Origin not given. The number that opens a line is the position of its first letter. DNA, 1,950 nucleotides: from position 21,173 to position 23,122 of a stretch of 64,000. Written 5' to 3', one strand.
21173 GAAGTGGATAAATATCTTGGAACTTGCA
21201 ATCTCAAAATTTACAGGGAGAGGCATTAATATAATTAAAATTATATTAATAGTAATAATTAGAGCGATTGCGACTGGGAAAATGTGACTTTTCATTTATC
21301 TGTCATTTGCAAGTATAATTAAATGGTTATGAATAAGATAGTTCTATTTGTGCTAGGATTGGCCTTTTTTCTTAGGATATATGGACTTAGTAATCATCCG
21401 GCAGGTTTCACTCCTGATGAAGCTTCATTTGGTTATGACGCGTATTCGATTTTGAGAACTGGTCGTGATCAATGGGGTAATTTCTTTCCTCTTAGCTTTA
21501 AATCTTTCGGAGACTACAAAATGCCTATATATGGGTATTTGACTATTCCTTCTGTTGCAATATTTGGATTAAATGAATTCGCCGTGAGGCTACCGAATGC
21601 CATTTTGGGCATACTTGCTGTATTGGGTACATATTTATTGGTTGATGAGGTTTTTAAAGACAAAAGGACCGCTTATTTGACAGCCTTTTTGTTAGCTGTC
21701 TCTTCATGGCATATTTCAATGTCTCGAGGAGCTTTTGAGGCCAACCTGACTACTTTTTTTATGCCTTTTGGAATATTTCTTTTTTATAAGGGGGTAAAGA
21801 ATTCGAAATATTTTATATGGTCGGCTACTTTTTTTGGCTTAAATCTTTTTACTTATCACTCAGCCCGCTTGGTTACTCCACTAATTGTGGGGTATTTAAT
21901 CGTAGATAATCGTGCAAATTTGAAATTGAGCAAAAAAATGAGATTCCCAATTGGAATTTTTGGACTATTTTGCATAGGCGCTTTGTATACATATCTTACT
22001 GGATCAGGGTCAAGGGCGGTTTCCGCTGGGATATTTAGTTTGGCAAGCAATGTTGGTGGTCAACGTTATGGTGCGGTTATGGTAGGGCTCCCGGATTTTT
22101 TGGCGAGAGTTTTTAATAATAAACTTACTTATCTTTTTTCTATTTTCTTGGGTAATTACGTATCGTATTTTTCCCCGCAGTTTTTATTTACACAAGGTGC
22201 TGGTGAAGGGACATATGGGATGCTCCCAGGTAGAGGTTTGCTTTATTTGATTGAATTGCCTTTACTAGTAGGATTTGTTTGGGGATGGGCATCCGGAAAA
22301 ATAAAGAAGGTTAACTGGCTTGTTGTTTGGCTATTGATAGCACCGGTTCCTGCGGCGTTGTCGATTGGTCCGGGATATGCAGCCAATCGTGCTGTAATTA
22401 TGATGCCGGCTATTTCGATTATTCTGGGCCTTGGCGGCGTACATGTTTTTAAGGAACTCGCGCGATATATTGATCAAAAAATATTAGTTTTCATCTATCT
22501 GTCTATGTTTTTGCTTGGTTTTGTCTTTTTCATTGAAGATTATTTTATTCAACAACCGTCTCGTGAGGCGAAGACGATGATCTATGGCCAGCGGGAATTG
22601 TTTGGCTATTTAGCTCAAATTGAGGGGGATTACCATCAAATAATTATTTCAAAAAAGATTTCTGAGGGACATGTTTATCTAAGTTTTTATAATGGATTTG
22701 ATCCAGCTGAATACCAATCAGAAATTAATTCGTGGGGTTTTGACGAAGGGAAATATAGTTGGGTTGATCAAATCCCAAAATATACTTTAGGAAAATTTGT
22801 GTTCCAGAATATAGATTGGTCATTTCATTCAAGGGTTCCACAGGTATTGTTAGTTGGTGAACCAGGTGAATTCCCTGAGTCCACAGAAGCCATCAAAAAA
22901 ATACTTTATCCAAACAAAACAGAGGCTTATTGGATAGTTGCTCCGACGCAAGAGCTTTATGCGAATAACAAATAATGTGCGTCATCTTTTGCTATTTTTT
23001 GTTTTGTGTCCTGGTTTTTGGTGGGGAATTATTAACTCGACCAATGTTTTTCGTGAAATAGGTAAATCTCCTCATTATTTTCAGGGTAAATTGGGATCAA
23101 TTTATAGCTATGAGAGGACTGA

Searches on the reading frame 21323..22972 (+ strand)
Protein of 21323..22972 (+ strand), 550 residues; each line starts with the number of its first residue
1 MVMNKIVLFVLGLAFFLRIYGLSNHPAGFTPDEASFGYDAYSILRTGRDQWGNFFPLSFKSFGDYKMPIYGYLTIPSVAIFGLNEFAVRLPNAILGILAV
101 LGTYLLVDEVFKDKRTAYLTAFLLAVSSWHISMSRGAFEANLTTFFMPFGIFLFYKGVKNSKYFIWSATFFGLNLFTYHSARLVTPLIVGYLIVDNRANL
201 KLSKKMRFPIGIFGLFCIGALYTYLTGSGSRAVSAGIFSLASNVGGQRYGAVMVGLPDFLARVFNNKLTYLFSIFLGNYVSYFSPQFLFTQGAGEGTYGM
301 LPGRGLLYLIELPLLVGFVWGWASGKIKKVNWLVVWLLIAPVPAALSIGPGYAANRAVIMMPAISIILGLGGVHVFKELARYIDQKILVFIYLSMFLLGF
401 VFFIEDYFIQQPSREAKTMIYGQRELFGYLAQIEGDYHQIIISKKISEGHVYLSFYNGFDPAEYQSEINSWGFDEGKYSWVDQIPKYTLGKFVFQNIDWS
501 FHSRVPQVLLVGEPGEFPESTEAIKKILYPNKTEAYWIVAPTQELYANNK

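Call 33: search_solved_structures(query=A2, max_evalue=1, show_alignments=2)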
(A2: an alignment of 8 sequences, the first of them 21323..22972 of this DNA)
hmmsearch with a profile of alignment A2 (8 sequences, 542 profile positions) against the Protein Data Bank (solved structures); distinct sequences matched with E-value up to 1: 5.
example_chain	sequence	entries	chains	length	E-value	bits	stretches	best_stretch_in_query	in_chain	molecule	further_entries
8i9p_Lh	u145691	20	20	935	0.01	17.8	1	98-206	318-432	dolichyl-diphosphooligosaccharide--protein glycotransferase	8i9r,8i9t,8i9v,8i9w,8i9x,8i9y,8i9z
5ezm_A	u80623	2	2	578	0.01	17.7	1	69-231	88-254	4-amino-4-deoxy-L-arabinose transferase or related glycosyltransferases of PMT family | 4-amino-4-deoxy-L-arabinose (L-Ara4N) transferase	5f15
9e61_A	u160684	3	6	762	0.12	14.3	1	90-165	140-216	Dolichyl-phosphate-mannose--protein mannosyltransferase 4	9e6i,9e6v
9i5k_A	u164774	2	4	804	0.15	13.9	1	4-164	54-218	Dolichyl-phosphate-mannose--protein mannosyltransferase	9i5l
3anw_B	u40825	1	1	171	0.25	13.2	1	412-455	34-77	Putative uncharacterized protein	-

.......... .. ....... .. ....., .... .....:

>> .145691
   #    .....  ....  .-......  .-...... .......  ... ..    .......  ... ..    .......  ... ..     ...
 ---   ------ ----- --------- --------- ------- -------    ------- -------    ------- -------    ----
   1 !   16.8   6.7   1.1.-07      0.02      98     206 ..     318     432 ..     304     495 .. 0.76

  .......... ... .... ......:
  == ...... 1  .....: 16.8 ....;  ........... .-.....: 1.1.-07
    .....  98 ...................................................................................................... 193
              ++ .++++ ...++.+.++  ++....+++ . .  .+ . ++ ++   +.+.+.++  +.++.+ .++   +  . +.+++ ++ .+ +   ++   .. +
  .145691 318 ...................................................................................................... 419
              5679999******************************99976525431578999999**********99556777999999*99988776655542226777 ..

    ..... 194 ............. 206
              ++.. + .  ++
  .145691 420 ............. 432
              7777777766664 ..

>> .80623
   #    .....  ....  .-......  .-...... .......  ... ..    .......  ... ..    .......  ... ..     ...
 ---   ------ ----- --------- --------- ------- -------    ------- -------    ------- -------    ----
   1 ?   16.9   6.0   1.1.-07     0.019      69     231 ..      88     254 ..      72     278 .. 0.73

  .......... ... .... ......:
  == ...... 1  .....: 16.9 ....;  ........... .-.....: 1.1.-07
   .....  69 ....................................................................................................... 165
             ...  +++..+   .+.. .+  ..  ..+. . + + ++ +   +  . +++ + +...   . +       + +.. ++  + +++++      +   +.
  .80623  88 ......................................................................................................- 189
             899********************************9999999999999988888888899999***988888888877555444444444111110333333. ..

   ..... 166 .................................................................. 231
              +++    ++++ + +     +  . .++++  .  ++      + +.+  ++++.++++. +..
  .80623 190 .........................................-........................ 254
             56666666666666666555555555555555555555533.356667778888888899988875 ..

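Call 35: search_solved_structures(query=A2, max_evalue=1, show_alignments=4)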
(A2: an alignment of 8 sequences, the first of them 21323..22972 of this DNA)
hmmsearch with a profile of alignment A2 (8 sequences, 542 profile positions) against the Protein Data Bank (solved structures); distinct sequences matched with E-value up to 1: 5.
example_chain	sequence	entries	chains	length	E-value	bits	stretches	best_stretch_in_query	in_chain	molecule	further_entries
8i9p_Lh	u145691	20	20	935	0.01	17.8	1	98-206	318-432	dolichyl-diphosphooligosaccharide--protein glycotransferase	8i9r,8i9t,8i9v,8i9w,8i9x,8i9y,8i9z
5ezm_A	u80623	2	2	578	0.01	17.7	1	69-231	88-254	4-amino-4-deoxy-L-arabinose transferase or related glycosyltransferases of PMT family | 4-amino-4-deoxy-L-arabinose (L-Ara4N) transferase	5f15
9e61_A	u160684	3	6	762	0.12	14.3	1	90-165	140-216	Dolichyl-phosphate-mannose--protein mannosyltransferase 4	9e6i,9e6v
9i5k_A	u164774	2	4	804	0.15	13.9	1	4-164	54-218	Dolichyl-phosphate-mannose--protein mannosyltransferase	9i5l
3anw_B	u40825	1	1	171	0.25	13.2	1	412-455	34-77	Putative uncharacterized protein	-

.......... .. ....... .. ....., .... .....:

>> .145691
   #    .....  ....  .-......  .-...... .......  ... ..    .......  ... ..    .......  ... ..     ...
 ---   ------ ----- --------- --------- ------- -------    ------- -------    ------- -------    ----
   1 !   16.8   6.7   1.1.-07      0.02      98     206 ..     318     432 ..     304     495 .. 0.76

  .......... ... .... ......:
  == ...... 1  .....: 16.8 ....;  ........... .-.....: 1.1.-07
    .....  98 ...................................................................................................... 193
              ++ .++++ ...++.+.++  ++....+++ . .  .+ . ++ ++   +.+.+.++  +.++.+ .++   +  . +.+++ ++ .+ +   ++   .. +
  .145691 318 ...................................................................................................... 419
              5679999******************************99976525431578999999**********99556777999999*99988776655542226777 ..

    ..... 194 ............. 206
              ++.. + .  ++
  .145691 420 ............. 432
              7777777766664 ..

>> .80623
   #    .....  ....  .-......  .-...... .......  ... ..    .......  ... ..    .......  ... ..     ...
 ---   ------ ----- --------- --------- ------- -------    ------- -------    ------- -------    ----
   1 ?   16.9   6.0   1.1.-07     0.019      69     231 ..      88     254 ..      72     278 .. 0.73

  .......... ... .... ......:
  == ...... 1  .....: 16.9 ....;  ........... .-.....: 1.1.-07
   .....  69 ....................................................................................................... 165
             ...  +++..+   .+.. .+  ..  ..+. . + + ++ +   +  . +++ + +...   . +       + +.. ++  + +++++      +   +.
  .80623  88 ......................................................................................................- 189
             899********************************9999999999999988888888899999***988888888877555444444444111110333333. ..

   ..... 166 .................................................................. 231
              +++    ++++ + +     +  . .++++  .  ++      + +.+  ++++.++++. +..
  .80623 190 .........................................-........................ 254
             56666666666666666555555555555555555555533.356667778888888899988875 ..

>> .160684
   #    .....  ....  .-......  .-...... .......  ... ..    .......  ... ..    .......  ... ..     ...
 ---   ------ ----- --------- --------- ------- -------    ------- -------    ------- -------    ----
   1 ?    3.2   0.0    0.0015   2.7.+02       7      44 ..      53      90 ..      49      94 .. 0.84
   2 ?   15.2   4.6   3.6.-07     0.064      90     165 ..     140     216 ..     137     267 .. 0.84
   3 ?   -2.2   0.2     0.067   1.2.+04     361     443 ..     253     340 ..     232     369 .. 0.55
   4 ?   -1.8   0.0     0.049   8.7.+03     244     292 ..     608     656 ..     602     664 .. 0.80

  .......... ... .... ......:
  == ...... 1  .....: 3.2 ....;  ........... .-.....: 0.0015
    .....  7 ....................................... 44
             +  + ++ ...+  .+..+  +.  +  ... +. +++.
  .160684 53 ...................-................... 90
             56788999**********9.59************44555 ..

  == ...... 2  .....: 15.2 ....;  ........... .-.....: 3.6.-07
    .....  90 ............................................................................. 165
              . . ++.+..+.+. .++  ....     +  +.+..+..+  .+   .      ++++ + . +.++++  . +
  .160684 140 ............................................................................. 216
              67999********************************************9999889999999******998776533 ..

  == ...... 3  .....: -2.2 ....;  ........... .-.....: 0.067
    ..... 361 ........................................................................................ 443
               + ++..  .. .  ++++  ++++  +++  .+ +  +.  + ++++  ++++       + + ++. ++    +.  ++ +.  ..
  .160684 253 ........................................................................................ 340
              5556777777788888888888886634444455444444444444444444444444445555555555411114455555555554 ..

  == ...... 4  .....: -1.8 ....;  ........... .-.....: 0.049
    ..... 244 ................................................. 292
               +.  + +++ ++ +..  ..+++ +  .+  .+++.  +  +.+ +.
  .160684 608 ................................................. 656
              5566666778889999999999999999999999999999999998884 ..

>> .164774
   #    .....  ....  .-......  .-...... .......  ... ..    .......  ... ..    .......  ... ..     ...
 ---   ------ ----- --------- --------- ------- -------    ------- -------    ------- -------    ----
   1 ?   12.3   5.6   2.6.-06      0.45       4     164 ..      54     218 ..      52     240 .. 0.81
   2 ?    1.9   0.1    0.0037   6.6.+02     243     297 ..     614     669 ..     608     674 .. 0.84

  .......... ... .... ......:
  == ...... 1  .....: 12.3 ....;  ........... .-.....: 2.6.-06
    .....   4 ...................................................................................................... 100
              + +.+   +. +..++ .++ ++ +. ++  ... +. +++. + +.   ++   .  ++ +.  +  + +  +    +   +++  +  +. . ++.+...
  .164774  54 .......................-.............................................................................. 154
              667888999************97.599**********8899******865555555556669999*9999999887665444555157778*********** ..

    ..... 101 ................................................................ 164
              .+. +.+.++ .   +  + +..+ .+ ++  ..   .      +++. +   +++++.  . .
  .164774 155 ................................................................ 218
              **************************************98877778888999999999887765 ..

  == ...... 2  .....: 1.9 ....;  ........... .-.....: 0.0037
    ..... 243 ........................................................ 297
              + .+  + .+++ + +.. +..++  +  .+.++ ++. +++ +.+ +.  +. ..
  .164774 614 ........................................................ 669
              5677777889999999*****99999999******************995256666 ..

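Call 69: search_protein_families(library=pfam, proteins=[window:21323-22972:+], max_evalue=0.001)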
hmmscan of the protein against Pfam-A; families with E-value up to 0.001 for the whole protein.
window:21323-22972:+ (550 aa): 2 families
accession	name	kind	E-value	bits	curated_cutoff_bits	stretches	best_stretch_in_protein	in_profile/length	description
PF13231.12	PMT_2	-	3.8e-16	60.1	26.1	1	68-218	4-154/160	Dolichyl-phosphate-mannose-protein mannosyltransferase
PF02366.24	PMT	-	1.9e-09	37.9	22.7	1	13-174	6-174/245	Dolichyl-phosphate-mannose-protein mannosyltransferase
